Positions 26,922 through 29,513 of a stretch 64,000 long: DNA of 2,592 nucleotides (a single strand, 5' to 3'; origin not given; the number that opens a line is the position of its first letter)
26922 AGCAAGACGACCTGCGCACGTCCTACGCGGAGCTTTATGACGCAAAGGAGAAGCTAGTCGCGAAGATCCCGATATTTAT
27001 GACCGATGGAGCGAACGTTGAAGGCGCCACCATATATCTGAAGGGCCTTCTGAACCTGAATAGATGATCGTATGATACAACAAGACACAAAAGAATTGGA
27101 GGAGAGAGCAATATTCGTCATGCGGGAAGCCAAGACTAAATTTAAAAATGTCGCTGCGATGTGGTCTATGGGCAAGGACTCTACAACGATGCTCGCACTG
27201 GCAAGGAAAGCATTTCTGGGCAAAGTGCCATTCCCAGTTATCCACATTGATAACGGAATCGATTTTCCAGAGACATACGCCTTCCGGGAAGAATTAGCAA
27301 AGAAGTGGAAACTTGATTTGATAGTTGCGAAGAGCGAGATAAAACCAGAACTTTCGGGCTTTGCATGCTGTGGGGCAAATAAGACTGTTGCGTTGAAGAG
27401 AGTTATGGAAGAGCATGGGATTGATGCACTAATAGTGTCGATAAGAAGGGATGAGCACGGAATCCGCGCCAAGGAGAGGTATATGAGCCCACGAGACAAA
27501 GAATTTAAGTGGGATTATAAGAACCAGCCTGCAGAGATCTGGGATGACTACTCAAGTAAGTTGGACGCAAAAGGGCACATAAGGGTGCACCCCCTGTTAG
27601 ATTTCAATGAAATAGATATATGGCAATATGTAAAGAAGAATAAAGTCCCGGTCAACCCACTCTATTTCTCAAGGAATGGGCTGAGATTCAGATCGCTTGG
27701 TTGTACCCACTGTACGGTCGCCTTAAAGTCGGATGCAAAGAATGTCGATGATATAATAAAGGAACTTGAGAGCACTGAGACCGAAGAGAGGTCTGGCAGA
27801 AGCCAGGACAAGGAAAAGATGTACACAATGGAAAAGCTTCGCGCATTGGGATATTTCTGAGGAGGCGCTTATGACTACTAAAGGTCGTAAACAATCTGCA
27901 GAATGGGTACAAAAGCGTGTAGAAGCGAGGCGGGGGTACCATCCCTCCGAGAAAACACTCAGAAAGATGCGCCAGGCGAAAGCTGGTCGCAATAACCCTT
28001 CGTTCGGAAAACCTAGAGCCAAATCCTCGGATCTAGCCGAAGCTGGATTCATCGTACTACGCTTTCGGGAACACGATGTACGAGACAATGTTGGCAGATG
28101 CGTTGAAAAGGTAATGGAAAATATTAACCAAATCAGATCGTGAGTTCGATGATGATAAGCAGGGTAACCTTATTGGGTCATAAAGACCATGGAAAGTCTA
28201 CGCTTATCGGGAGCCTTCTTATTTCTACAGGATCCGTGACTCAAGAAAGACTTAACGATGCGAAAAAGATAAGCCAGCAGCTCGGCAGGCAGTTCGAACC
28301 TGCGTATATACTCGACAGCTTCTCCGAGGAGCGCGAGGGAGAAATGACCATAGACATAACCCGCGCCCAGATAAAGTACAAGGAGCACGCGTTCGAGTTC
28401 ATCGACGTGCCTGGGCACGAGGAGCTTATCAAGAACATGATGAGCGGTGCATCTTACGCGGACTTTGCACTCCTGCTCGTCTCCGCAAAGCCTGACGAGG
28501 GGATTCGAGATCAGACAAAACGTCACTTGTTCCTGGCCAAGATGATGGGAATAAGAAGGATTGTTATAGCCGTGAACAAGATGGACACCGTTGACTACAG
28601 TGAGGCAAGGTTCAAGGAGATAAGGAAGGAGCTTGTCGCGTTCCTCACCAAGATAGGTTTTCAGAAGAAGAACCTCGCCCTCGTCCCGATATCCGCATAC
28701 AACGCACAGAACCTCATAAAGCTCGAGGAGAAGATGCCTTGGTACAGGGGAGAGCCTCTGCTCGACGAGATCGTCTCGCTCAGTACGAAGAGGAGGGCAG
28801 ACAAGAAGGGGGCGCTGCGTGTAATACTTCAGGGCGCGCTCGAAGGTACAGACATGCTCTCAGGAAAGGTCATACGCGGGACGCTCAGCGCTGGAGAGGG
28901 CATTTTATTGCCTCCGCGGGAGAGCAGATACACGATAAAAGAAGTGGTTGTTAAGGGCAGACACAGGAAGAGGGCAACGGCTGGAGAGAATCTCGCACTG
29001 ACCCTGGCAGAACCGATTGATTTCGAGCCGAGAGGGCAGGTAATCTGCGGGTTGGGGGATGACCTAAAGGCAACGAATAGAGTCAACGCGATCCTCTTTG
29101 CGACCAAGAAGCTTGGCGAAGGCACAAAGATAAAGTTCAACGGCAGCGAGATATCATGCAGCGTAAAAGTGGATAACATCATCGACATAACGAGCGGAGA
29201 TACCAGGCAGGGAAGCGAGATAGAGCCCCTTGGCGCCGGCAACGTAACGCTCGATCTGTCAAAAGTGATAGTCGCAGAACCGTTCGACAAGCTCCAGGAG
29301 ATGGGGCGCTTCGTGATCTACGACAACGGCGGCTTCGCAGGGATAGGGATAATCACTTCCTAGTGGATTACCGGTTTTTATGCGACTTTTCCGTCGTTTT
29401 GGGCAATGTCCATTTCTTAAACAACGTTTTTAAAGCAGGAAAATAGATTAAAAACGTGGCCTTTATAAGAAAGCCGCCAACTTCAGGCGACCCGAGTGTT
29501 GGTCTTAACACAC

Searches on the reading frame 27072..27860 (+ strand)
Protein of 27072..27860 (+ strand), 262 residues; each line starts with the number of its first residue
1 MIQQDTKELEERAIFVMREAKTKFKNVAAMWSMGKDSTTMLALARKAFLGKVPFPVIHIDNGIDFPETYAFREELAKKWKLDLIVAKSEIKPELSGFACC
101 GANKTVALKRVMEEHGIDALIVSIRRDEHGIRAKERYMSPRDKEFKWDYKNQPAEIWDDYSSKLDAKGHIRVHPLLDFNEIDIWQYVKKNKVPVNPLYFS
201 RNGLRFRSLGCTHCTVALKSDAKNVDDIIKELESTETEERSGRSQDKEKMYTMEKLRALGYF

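Call 10: search_protein_families(library=pfam, proteins=[window:27072-27860:+], max_evalue=0.001)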
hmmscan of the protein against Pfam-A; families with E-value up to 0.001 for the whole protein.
window:27072-27860:+ (262 aa): 1 family
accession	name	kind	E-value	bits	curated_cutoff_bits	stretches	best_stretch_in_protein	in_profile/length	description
PF01507.26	PAPS_reduct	-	4.4e-38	131.5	22.5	1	27-216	2-174/175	Phosphoadenosine phosphosulfate reductase domain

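Call 64: search_protein_families(library=ncbifam, proteins=[window:27072-27860:+], max_evalue=0.00001)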
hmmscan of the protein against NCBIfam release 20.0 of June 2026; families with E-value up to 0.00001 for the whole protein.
window:27072-27860:+ (262 aa): 14 families
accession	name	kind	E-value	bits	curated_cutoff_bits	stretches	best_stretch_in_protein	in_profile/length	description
NF003587.0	PRK05253.1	subfamily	4.9e-88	295.3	195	2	5-201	8-212/301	sulfate adenylyltransferase subunit CysD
TIGR02039.1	CysD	subfamily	4e-67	226.9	396.6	2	7-201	2-204/294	sulfate adenylyltransferase, small subunit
NF009214.0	PRK12563.1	equivalog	3.4e-66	223.8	413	2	7-201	25-227/317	sulfate adenylyltransferase subunit CysD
NF002537.0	PRK02090.1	equivalog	5.5e-22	78.6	154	1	13-223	28-221/244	phosphoadenylyl-sulfate reductase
NF006327.0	PRK08557.1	equivalog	3.2e-17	62.4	366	2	169-231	313-371/415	hypothetical protein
TIGR00434.1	cysH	subfamily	2.3e-16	60.3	165.1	1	167-221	144-194/214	phosophoadenylyl-sulfate reductase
TIGR02055.1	APS_reductase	subfamily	8.7e-16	58.3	235.3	1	165-222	120-175/194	adenylylsulfate reductase, thioredoxin dependent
NF010366.0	PRK13795.1-1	equivalog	2.8e-15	55.5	745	1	7-89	245-330/667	hypothetical protein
NF010367.0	PRK13795.1-2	equivalog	3.5e-15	55.5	456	1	7-87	224-302/584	hypothetical protein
NF006351.0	PRK08576.1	equivalog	7.2e-15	54.5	290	1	9-217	221-404/436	hypothetical protein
TIGR02057.1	PAPS_reductase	equivalog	2.3e-13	50.6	254.2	1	164-223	151-207/224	phosphoadenosine phosphosulfate reductase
NF010368.0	PRK13795.1-3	equivalog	2.3e-12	46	588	1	8-88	230-308/635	hypothetical protein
NF010369.0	PRK13795.1-4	equivalog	9.8e-09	33.9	1086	1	9-217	232-431/633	hypothetical protein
TIGR00424.1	APS_reduc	equivalog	2.5e-06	26.4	553.2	0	7-80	96-167/464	5'-adenylylsulfate reductase, thioredoxin-independent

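Call 81: search_protein_families(library=phrogs, proteins=[window:27072-27860:+], max_evalue=0.01)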
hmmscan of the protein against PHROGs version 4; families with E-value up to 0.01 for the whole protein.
window:27072-27860:+ (262 aa): 4 families
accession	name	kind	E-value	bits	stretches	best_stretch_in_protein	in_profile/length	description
phrog_424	-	moron, auxiliary metabolic gene and host takeover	2.2e-29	103.7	1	10-220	146-344/460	phosphoadenosine phosphosulfate reductase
phrog_2302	-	moron, auxiliary metabolic gene and host takeover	6.6e-11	42.7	2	19-82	22-88/381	phosphoadenosine phosphosulfate reductase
phrog_33262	-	moron, auxiliary metabolic gene and host takeover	2.6e-05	23.9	1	31-95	7-72/495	phosphoadenosine phosphosulfate reductase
phrog_15238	-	unknown function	0.0085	17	0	16-80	4-65/215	-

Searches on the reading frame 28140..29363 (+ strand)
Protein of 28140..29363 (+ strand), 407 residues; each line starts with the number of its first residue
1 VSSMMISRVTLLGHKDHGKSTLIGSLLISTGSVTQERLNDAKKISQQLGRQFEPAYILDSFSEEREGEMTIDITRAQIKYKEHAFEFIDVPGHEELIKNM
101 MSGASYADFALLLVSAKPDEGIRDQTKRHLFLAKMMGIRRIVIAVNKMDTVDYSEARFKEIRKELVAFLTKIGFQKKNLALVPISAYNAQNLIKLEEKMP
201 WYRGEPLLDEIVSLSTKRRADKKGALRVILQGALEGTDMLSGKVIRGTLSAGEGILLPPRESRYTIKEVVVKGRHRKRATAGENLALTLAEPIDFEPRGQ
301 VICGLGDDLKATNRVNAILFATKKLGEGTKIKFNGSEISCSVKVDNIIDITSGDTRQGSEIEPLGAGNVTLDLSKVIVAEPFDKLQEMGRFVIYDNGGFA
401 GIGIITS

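Call 10: search_protein_families(library=pfam, proteins=[window:28140-29363:+], max_evalue=0.001)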
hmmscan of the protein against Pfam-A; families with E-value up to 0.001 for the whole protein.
window:28140-29363:+ (407 aa): 4 families
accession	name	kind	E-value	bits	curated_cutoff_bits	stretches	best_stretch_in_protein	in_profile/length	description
PF00009.33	GTP_EFTU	-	1.4e-43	149.1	26.5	1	7-196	4-179/188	Elongation factor Tu GTP binding domain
PF22594.2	GTP-eEF1A_C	-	2.8e-07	31.3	27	1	330-406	22-101/101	GTP-eEF1A C-terminal domain-like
PF01926.29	MMR_HSR1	-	4.1e-07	30.5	21.9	1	69-147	32-113/113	50S ribosome-binding GTPase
PF03193.22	RsgA_GTPase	-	9.2e-05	22.8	30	0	104-168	20-82/174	RsgA GTPase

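Call 64: search_protein_families(library=ncbifam, proteins=[window:28140-29363:+], max_evalue=0.00001)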
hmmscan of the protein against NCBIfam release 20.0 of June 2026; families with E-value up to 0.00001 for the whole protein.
window:28140-29363:+ (407 aa): 33 families (the best 25 are shown)
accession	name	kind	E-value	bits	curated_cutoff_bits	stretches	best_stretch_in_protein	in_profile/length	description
NF008969.0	PRK12317.1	subfamily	1.1e-76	258.1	502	1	8-406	9-419/426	elongation factor 1-alpha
NF004035.0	PRK05506.1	subfamily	5.8e-70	236.3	715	1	6-397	24-420/632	bifunctional sulfate adenylyltransferase subunit 1/adenylylsulfate kinase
NF003478.0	PRK05124.1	equivalog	7.3e-68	229.3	590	1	8-396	29-422/475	sulfate adenylyltransferase subunit CysN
TIGR00483.1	EF-1_alpha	equivalog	1.3e-67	228.1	540.1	1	9-406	10-420/427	translation elongation factor EF-1 subunit alpha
TIGR02034.1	CysN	subfamily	2.1e-67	228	336.1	1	12-396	6-395/406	sulfate adenylyltransferase, large subunit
TIGR00475.1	selB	equivalog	2.8e-35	122.1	242.25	1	62-331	29-283/581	selenocysteine-specific translation elongation factor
NF000766.0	PRK00049.1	subfamily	5.1e-30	104.6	449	1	9-328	15-320/396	elongation factor Tu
NF009373.0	PRK12736.1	subfamily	6.2e-29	101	452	1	10-330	16-320/394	elongation factor Tu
NF009372.0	PRK12735.1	subfamily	2.3e-27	95.8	479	1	9-331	15-323/396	elongation factor Tu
TIGR00485.1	EF-Tu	equivalog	1.2e-26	93.4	522.4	1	9-331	15-321/394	elongation factor Tu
TIGR03680.1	eif2g_arch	equivalog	1.4e-26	93.7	514.5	1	9-259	8-251/407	translation initiation factor IF-2 subunit gamma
NF003077.0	PRK04000.1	equivalog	8.5e-26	91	315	1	8-206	11-207/412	translation initiation factor IF-2 subunit gamma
TIGR01394.1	TypA_BipA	equivalog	4.1e-17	61.6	757.3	1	9-255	4-233/594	translational GTPase TypA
NF009381.0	PRK12740.1-5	subfamily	1e-16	60.5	583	1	4-162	7-147/692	elongation factor G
NF009891.0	PRK13351.1-1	equivalog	5.3e-15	55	597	1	5-165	8-150/681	elongation factor G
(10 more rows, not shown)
